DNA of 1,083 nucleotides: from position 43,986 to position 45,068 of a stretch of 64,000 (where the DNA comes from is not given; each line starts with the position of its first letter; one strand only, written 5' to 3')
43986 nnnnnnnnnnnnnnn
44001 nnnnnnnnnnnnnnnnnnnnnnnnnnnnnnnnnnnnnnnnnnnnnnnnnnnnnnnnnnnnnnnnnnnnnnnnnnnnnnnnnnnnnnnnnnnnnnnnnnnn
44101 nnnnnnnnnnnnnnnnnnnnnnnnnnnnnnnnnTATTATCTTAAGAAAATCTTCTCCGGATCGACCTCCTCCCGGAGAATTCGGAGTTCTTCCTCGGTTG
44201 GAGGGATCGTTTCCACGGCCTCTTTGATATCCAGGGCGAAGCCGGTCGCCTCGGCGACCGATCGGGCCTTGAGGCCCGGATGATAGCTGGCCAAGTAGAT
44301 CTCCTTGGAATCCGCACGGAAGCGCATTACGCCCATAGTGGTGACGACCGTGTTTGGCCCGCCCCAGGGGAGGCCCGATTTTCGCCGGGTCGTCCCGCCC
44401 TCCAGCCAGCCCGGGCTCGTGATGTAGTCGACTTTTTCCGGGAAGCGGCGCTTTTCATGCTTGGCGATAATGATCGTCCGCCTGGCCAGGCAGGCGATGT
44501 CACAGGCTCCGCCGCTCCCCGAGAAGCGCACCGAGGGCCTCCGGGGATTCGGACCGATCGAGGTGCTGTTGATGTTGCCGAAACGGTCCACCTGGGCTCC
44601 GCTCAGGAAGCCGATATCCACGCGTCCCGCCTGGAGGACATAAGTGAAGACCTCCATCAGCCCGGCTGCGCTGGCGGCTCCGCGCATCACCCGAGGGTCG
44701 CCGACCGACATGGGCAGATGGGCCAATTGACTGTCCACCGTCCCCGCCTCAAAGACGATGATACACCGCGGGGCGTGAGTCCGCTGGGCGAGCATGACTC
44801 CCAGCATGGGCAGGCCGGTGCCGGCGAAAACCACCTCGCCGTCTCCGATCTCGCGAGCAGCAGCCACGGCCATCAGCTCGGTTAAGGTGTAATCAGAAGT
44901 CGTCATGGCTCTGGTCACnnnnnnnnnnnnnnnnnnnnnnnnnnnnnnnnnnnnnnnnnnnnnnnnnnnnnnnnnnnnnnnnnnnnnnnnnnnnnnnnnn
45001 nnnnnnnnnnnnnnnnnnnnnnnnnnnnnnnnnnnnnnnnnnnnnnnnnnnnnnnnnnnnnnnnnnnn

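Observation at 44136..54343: Archaeal-type HMGCS-thiolase-DUF35 module clustered with MCC, methylglutaconyl-CoA hydratase, isovaleryl-CoA-DH and AibA/B-like CoA-transferase subunits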

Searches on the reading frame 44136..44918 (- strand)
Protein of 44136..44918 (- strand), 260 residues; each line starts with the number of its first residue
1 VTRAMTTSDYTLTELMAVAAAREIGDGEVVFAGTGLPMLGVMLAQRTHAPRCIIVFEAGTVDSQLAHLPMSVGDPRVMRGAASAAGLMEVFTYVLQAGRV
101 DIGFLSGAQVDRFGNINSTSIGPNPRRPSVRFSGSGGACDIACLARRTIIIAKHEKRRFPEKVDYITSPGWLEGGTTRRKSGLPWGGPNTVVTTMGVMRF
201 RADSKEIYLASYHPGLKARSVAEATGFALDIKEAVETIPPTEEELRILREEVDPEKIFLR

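Call 3: search_protein_families(library=pfam, proteins=[window:44136-44918:-])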
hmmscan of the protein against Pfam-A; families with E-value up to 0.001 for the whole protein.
window:44136-44918:- (260 aa): 1 family
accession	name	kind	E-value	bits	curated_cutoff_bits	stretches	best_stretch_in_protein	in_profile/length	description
PF01144.29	CoA_trans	-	2.1e-28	99.7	23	1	14-221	2-214/217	Coenzyme A transferase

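Call 4: search_protein_families(library=ncbifam, proteins=[window:44136-44918:-])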
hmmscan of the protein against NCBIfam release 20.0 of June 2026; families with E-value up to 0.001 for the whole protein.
window:44136-44918:- (260 aa): 1 family
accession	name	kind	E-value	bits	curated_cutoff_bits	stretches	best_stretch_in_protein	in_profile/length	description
TIGR02428.1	pcaJ_scoB_fam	subfamily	2.9e-09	36.6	243.55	1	14-158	4-147/207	3-oxoacid CoA-transferase subunit B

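Call 11: search_solved_structures(query=window:44136-44918:-, max_evalue=0.001, show_alignments=2)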
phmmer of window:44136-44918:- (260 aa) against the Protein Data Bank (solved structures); distinct sequences matched with E-value up to 0.001: 14.
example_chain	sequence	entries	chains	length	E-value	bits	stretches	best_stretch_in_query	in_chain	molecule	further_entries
1poi_B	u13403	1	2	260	1.3e-62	214.7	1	8-259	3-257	GLUTACONATE COENZYME A-TRANSFERASE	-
5n01_D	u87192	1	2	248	2.8e-20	76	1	6-238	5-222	Glutaconate CoA-transferase family, subunit B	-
5n02_D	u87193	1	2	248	3.1e-20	75.8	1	6-238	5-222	Glutaconate CoA-transferase family, subunit B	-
5n00_B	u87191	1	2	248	4.5e-20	75.3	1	6-238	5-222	Glutaconate CoA-transferase family, subunit B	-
5n03_D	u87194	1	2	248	6e-20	74.9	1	6-238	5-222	Glutaconate CoA-transferase family, subunit B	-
5mzw_D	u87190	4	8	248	1.1e-19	74.1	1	6-238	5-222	Glutaconate CoA-transferase family, subunit B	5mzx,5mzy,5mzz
6co6_B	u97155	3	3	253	3.4e-16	62.6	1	6-257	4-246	Probable CoA-transferase beta subunit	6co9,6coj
6con_B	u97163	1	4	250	1.1e-15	60.9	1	12-257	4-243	CoA-transferase subunit beta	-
9csc_B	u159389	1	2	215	0.00015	24.4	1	14-169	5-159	3-oxoacid CoA-transferase, B subunit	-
9cry_B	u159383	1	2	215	0.00015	24.4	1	14-169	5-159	3-oxoacid CoA-transferase, B subunit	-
9ctd_C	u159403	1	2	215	0.00016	24.4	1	14-169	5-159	3-oxoacid CoA-transferase, B subunit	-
9cq2_B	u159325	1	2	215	0.00016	24.3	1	14-169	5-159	3-oxoacid CoA-transferase, B subunit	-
5dbn_B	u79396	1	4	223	0.00019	24.1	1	17-155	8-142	Acetate CoA-transferase subunit beta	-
8k9h_A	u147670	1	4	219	0.00047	22.8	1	12-155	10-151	Butyrate-acetoacetate CoA-transferase subunit B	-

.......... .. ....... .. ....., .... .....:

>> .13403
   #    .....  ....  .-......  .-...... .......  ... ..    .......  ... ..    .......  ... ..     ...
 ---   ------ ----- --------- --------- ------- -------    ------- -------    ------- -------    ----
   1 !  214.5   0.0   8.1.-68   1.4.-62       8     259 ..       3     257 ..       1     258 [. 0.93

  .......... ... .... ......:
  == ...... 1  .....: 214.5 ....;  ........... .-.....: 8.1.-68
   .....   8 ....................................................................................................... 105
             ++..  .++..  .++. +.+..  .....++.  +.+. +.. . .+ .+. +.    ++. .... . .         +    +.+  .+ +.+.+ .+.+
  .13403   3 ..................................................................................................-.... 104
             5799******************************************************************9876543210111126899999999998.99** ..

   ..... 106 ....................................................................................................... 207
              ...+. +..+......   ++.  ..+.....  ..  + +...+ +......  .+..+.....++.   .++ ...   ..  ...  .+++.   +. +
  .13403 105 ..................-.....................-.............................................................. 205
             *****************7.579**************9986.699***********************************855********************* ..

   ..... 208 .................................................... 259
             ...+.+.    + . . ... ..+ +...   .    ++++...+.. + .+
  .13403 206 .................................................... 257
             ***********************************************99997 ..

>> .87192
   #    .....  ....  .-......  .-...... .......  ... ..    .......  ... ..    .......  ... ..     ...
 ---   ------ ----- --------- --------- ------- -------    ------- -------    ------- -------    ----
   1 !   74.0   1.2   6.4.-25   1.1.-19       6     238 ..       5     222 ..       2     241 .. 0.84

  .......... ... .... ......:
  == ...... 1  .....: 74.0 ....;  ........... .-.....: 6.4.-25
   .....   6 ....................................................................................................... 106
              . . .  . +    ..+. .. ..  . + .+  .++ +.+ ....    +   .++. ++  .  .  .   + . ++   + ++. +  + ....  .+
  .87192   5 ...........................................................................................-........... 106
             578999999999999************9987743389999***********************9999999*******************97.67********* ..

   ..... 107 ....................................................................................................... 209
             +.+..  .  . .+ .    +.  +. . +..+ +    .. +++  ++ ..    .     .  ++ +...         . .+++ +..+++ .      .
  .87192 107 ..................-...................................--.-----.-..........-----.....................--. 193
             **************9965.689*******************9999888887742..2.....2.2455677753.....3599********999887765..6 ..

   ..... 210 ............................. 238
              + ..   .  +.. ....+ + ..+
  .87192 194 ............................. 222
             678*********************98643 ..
